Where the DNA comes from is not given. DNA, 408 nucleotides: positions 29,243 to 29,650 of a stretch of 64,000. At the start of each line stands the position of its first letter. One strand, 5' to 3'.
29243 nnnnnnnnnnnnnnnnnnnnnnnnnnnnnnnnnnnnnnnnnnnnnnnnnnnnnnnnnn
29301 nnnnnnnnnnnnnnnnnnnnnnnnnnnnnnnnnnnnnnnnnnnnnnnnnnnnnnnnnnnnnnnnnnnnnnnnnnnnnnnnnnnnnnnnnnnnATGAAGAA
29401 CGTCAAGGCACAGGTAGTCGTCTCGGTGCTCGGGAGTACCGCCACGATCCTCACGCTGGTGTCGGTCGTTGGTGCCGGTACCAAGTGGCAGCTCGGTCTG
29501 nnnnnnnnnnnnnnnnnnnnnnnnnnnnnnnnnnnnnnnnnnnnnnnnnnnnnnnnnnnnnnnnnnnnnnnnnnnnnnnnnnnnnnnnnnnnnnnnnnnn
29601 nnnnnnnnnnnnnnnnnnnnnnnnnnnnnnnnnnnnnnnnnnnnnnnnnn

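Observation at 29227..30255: Tandemly duplicated operons of five 34-36 aa hydrophobic cationic peptides in two sequence types (A: ..........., B: ...AGKKWAH)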

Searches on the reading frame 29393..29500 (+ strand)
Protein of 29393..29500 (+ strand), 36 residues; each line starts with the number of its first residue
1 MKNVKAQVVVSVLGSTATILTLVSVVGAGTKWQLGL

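Call 5: search_protein_families(library=pfam, proteins=[window:29393-29500:+], max_evalue=10)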
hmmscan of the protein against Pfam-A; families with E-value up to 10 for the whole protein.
seq(36 aa): 0 families

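Call 6: search_protein_families(library=ncbifam, proteins=[window:29393-29500:+], max_evalue=10)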
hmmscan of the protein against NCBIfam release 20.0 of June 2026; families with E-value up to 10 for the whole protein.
seq(36 aa): 0 families

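Call 12: find_related_loci(query=A1, collection=genome_contigs, flank=6000)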
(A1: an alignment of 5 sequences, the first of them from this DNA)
Query A1 (36 aa) in genome_contigs; peptide patterns used: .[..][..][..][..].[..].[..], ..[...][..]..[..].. (x = any residue, [..] = any of these).
83 stretches matched a pattern; 24 encode a relative of the query (tblastn E <= 1e-3); 24 distinct loci.
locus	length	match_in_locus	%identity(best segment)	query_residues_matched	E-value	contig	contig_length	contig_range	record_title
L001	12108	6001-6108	86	1-36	1e-15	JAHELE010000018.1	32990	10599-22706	MAG: Actinomycetes bacterium isolate Ww61 NODE_2139_length_32990_cov_3.949284, whole genome shotgun sequence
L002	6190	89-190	82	1-34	4e-14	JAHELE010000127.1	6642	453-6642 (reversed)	MAG: Actinomycetes bacterium isolate Ww61 NODE_32570_length_6642_cov_7.570618, whole genome shotgun sequence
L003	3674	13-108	84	1-32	9e-13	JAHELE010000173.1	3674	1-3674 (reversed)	MAG: Actinomycetes bacterium isolate Ww61 NODE_92588_length_3674_cov_8.289896, whole genome shotgun sequence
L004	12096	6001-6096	72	1-32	5e-12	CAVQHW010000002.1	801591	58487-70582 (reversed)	MAG: uncultured Actinomycetota bacterium isolate MFD09730.bin.1.8 genome assembly, contig: contig_19215, whole genome sh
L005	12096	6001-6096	78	1-32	9e-12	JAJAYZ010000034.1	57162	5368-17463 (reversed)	MAG: Actinomycetes bacterium isolate CAN_BIN24 c_000000072227, whole genome shotgun sequence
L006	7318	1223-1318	72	1-32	3e-11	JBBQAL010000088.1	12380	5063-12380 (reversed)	MAG: Candidatus Nanopelagicales bacterium isolate Co_metawrap_1463 Cmw_1463_k141_6186248_length_12380_cov_11.0000, whole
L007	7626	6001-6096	75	1-32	3e-11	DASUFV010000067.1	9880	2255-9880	MAG TPA_asm: Actinomycetes bacterium isolate SMAG_U1388 k141_1132762, whole genome shotgun sequence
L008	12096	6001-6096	72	1-32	4e-11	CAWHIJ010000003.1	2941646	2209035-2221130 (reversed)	MAG: uncultured Actinomycetota bacterium isolate MFD02979.bin.1.39 genome assembly, contig: contig_33790, whole genome s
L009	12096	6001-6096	69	1-32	1e-10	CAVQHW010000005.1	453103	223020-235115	MAG: uncultured Actinomycetota bacterium isolate MFD09730.bin.1.8 genome assembly, contig: contig_29399, whole genome sh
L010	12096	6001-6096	69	1-32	2e-10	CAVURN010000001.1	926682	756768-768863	MAG: uncultured Actinomycetota bacterium isolate MFD09730.bin.2.141 genome assembly, contig: contig_10387, whole genome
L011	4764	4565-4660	69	1-32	2e-10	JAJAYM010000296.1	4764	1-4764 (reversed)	MAG: Actinomycetes bacterium isolate CAN_BIN10 c_000000162573, whole genome shotgun sequence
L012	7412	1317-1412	69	1-32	2e-10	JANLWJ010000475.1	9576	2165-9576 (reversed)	MAG: Actinomycetes bacterium isolate OTE_20_metabat_391 OTE_20_k141_317845, whole genome shotgun sequence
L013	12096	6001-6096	69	1-32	2e-10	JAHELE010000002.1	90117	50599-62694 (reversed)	MAG: Actinomycetes bacterium isolate Ww61 NODE_304_length_90117_cov_4.071570, whole genome shotgun sequence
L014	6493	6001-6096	69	1-32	2e-10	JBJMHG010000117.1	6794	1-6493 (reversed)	MAG: Actinomycetes bacterium isolate 12C16O_0h_50_unf_bin_17 k141_1875607, whole genome shotgun sequence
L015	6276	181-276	69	1-32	3e-10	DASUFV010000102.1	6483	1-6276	MAG TPA_asm: Actinomycetes bacterium isolate SMAG_U1388 k141_1011489, whole genome shotgun sequence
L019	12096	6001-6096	66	1-32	5e-10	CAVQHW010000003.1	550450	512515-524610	MAG: uncultured Actinomycetota bacterium isolate MFD09730.bin.1.8 genome assembly, contig: contig_1946, whole genome sho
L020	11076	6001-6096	66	1-32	7e-10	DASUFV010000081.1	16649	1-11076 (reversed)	MAG TPA_asm: Actinomycetes bacterium isolate SMAG_U1388 k141_1417327, whole genome shotgun sequence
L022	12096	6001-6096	63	1-32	8e-9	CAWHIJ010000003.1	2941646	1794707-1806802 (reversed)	MAG: uncultured Actinomycetota bacterium isolate MFD02979.bin.1.39 genome assembly, contig: contig_33790, whole genome s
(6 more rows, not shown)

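Call 18: search_protein_families(library=pfam, proteins=[L013:44-775:+, L013:660-2285:+, L013:2345-3955:+, L013:3979-4605:+, L013:4662-5702:+, L013:6093-8246:+, L013:8246-8923:+, L013:8936-10213:+, L013:10210-11541:-], max_evalue=0.001)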
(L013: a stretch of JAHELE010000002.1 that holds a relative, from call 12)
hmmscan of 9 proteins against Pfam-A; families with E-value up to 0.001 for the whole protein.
L013:44-775:+ (243 aa): 1 family
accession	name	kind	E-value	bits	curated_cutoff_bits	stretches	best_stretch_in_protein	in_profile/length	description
PF00528.27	BPD_transp_1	-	2.4e-12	47.4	26.4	1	63-233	1-170/184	Binding-protein-dependent transport system inner membrane component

L013:660-2285:+ (541 aa): 1 family
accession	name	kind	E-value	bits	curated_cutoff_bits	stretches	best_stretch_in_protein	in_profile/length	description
PF01266.30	DAO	-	6.1e-52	177.7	27.9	1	113-472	1-348/353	FAD dependent oxidoreductase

L013:2345-3955:+ (536 aa): 1 family
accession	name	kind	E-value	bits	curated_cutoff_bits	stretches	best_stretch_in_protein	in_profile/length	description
PF00171.27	Aldedh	-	3.3e-145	484.6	23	1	60-516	8-461/461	Aldehyde dehydrogenase family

L013:3979-4605:+ (208 aa): 1 family
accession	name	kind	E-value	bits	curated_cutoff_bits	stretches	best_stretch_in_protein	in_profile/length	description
PF01590.32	GAF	-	7.7e-05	23.7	22.4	1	65-197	8-130/133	GAF domain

L013:4662-5702:+ (346 aa): 1 family
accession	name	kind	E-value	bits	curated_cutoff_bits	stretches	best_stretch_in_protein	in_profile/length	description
PF00491.26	Arginase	-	1.2e-83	281.2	22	1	31-311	1-277/280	Arginase family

L013:6093-8246:+ (717 aa): 2 families
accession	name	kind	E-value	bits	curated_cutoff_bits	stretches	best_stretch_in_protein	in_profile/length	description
PF00563.25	EAL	-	2.2e-75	253.5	31.3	1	453-686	3-236/236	EAL domain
PF00990.26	GGDEF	-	2.2e-45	154.7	23.8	1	275-429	1-158/161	Diguanylate cyclase, GGDEF domain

L013:8246-8923:+ (225 aa): 1 family
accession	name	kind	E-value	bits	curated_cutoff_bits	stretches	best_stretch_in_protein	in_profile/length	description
PF17248.7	DUF5317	-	1.8e-23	83.7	25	1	27-164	2-148/151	Family of unknown function (DUF5317)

L013:8936-10213:+ (425 aa): 2 families
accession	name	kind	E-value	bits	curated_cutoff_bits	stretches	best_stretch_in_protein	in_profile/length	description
PF16653.10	Sacchrp_dh_C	-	6.4e-29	102.3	31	1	165-414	1-264/265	Saccharopine dehydrogenase C-terminal domain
PF03435.24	Sacchrp_dh_NADP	-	2.2e-19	70.5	25.1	1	24-160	1-128/129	Saccharopine dehydrogenase NADP binding domain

L013:10210-11541:- (443 aa): 2 families
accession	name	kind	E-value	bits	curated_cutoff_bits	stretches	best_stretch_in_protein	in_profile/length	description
PF00563.25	EAL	-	9.9e-43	146.6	31.3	1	30-251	4-236/236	EAL domain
PF01590.32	GAF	-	5.8e-06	27.3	22.4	1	337-431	38-130/133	GAF domain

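Call 28: search_protein_representatives(alignment_id=A1)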
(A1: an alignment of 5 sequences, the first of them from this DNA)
Query: 5 sequences, 34 profile positions. Proteins with E-value up to 0.001 (for the whole library): 20; up to 1e-10: 8; up to 1e-30: 0. The best 20 are listed.
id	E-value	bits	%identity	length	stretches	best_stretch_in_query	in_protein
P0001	1.7e-24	101.4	-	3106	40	20-29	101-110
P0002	1.0e-14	70.0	-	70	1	1-33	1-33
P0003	1.1e-13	66.7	-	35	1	1-34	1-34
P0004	2.1e-13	65.8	-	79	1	1-32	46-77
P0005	3.6e-13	65.1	-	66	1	1-32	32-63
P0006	5.2e-13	64.6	-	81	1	2-32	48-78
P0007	6.7e-12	61.0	-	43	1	1-34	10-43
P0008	6.9e-12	61.0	-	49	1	1-33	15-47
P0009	2.5e-10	56.0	-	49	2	1-27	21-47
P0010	3.9e-10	55.4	-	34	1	1-33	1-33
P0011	1.3e-09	53.7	-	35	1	1-33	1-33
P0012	4.9e-09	51.8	-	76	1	1-33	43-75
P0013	8.0e-09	51.2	-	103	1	1-33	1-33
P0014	1.3e-06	44.1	-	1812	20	12-22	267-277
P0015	1.4e-06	44.0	-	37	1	5-32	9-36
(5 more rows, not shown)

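Call 38: search_protein_families(library=pfam, proteins=[L022:6319-6684:+, L022:6909-8321:+, L022:4861-5574:-, L019:6381-6806:+, L019:4278-5159:-, L007:6207-6842:+, L007:5095-5700:+, L020:4349-5464:+, L020:7010-7951:+, L004:6370-7242:-], max_evalue=0.001)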
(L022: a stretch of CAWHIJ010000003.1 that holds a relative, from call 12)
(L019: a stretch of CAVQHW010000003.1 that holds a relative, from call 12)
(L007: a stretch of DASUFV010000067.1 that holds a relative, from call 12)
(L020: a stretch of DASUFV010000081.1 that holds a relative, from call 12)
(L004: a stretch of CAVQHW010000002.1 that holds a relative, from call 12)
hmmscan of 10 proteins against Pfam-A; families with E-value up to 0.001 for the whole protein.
L022:6319-6684:+ (121 aa): 0 families

L022:6909-8321:+ (470 aa): 3 families
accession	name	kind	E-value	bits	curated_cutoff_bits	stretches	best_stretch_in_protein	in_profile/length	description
PF01546.33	Peptidase_M20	-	1.2e-26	94.4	24.6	1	110-467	1-204/206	Peptidase family M20/M25/M40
PF07687.19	M20_dimer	-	2.3e-12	47.2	21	1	232-355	2-88/107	Peptidase dimerisation domain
PF04389.22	Peptidase_M28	-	1.4e-07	31.8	21.3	1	95-198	2-80/193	Peptidase family M28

L022:4861-5574:- (237 aa): 0 families

L019:6381-6806:+ (141 aa): 1 family
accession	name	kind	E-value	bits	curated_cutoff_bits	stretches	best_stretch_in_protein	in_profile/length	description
PF02580.21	Tyr_Deacylase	-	2.7e-43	148.2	25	1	2-140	1-144/144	D-Tyr-tRNA(Tyr) deacylase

L019:4278-5159:- (293 aa): 1 family
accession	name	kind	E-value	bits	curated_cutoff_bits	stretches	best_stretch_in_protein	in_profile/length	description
PF00353.25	HemolysinCabind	-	1.1e-18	67.2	23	2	196-230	2-36/36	RTX calcium-binding nonapeptide repeat (4 copies)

L007:6207-6842:+ (211 aa): 1 family
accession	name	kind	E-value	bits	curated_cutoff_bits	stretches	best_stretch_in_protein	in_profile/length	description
PF14325.12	DUF4383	-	3.2e-46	157.1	27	1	40-163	1-124/125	Domain of unknown function (DUF4383)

L007:5095-5700:+ (201 aa): 1 family
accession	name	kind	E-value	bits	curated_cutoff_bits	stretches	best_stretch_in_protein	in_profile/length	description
PF00857.26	Isochorismatase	-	8.8e-37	127.3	27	1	28-162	1-154/175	Isochorismatase domain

L020:4349-5464:+ (371 aa): 1 family
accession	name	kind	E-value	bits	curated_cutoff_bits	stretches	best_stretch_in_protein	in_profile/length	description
PF03417.21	AAT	-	7.2e-12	45.9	23.2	1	167-293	40-162/225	Acyl-coenzyme A:6-aminopenicillanic acid acyl-transferase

L020:7010-7951:+ (313 aa): 1 family
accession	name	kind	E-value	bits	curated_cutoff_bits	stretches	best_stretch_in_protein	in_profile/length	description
PF00491.26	Arginase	-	4.8e-48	164.5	22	1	39-303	2-277/280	Arginase family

L004:6370-7242:- (290 aa): 0 families

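Call 40: find_related_loci(query=A1, collection=viral_contigs, flank=3000)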
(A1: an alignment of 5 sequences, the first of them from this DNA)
Query A1 (36 aa) in viral_contigs; peptide patterns used: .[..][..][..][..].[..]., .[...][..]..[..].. (x = any residue, [..] = any of these).
54 stretches matched a pattern, but none encodes a relative of the query by tblastn (E <= 1e-3).
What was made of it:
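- Tried and rejected: The viral contig scan found no relatives (call 40).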

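Call 41: find_related_loci(query=A1, collection=metagenome_contigs, flank=4000)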
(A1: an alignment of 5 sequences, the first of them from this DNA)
Query A1 (36 aa) in metagenome_contigs; peptide patterns used: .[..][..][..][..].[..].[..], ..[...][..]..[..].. (x = any residue, [..] = any of these).
171 stretches matched a pattern; 34 encode a relative of the query (tblastn E <= 1e-3); 34 distinct loci.
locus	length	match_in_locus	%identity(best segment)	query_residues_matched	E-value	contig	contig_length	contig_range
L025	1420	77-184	100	1-36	1e-18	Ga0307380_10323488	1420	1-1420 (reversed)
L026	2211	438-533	75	1-32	1e-13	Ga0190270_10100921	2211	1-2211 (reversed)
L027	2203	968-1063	84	1-32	2e-13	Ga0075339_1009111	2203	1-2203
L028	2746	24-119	84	1-32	5e-13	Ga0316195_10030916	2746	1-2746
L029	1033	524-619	78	1-32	1e-12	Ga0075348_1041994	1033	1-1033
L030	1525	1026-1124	76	1-33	2e-12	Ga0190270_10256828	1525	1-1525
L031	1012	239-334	78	1-32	2e-12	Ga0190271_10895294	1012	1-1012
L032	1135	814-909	75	1-32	3e-12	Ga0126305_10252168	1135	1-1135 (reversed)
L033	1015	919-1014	72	1-32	2e-11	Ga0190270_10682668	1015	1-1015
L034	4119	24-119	72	1-32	2e-11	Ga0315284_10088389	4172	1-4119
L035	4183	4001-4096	72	1-32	3e-11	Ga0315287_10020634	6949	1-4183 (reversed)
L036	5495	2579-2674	72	1-32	3e-11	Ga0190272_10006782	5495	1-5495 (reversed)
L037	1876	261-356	69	1-32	3e-11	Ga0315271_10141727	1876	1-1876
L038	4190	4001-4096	69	1-32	4e-11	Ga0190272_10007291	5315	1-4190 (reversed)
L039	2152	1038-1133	66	1-32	4e-11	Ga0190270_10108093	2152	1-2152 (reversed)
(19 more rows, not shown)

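Call 51: search_protein_families(library=phrogs, proteins=[window:29393-29500:+], max_evalue=1)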
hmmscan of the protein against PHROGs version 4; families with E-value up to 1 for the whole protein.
seq(36 aa): 0 families

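Call 52: search_protein_families(library=padloc, proteins=[window:29393-29500:+], max_evalue=1)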
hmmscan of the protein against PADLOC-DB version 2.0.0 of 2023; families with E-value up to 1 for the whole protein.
seq(36 aa): 0 families

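Call 53: search_solved_structures(query=A1, max_evalue=10)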
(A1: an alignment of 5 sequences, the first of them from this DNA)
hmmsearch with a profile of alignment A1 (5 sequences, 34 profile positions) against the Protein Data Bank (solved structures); distinct sequences matched with E-value up to 10: 10.
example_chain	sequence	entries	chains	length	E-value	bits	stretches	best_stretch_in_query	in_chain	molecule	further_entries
8wk9_A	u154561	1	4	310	0.98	12.4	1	23-34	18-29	NADPH-dependent alpha-keto amide reductase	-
8wk5_A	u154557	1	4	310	0.99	12.4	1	23-34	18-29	NADPH-dependent alpha-keto amide reductase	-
8wk7_A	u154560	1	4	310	0.99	12.4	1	23-34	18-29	NADPH-dependent alpha-keto amide reductase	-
3vec_A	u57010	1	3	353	1.1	12.3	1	9-20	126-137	DypB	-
3vee_A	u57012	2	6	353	1.1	12.3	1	9-20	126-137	DypB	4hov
3ved_A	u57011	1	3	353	1.1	12.3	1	9-20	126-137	DypB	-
3veg_A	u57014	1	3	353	1.1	12.3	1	9-20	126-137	DypB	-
3vef_A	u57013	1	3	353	1.1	12.3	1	9-20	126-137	DypB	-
3qnr_A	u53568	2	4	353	1.1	12.3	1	9-20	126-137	DyP Peroxidase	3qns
8wka_A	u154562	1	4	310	2.2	11.3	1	23-34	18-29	NADPH-dependent alpha-keto amide reductase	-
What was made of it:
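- On Leaderless (class IId-type) multi-peptide bacteriocins: No PDB hit (call 53).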

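Call 61: find_encoding_contigs(protein=P0002, flank=10000, max_places=3)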
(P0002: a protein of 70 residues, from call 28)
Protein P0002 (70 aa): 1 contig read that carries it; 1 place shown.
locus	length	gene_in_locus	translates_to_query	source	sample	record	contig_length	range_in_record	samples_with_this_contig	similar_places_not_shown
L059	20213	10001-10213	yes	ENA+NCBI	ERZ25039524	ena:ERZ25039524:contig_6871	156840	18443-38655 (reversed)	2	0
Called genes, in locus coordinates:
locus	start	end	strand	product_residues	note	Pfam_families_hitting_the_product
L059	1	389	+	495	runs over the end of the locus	PF00171:Aldedh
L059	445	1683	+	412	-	PF01547:SBP_bac_1, PF13416:SBP_bac_8, PF13343:SBP_bac_6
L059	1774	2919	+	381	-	PF00005:ABC_tran, PF08402:TOBE_2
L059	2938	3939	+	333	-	PF00528:BPD_transp_1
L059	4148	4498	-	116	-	-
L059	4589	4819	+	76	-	-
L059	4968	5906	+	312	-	PF01266:DAO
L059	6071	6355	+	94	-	-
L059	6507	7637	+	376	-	PF00171:Aldedh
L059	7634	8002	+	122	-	PF00171:Aldedh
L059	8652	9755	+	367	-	PF00491:Arginase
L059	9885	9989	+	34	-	-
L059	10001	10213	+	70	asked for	-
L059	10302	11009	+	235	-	-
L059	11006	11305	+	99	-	PF00990:GGDEF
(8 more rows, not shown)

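Call 62: find_encoding_contigs(protein=P0009, flank=10000, max_places=3)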
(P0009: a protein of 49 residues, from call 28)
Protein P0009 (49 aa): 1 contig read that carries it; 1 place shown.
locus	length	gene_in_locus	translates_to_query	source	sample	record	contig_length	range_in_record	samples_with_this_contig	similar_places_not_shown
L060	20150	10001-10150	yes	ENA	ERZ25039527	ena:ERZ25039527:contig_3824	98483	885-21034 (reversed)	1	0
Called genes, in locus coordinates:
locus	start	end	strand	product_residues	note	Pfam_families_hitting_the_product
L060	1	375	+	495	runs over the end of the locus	PF00171:Aldedh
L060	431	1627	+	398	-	PF01547:SBP_bac_1, PF13416:SBP_bac_8, PF13343:SBP_bac_6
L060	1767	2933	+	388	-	PF00005:ABC_tran, PF08402:TOBE_2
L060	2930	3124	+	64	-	-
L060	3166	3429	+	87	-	-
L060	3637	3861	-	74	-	-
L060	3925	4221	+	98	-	-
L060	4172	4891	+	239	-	PF00528:BPD_transp_1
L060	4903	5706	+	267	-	PF01266:DAO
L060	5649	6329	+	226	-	PF01266:DAO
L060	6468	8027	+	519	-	PF00171:Aldedh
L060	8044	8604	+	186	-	-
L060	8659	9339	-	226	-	-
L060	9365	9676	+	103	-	PF00491:Arginase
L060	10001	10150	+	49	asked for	-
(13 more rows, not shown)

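Call 63: predict_structure(alignment_id=A1)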
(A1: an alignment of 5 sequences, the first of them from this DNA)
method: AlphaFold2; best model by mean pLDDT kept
length: 36 residues; sequences in the alignment: 5
mean_pLDDT: 79.7   pTM: 0.37
mean pLDDT of the five models: 79.7, 76.7, 75.4, 73.1, 69.5
residues with pLDDT >= 90: 3; 70-90: 24; 50-70: 9; < 50: 0
segments of 3 or more residues with pLDDT < 50: none
pLDDT, mean of each block of 10 residues (from residue 1): 81 89 81 59
secondary structure, 60 per line:
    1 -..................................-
elements in order: H2-35
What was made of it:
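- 29393..29503 (+): A1 peptide gene (36 aa, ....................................). AlphaFold2 predicts a single helix over residues 2-35, pLDDT 80 (call 63).
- AlphaFold2 predicts one helix over residues 2-35 (call 63).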
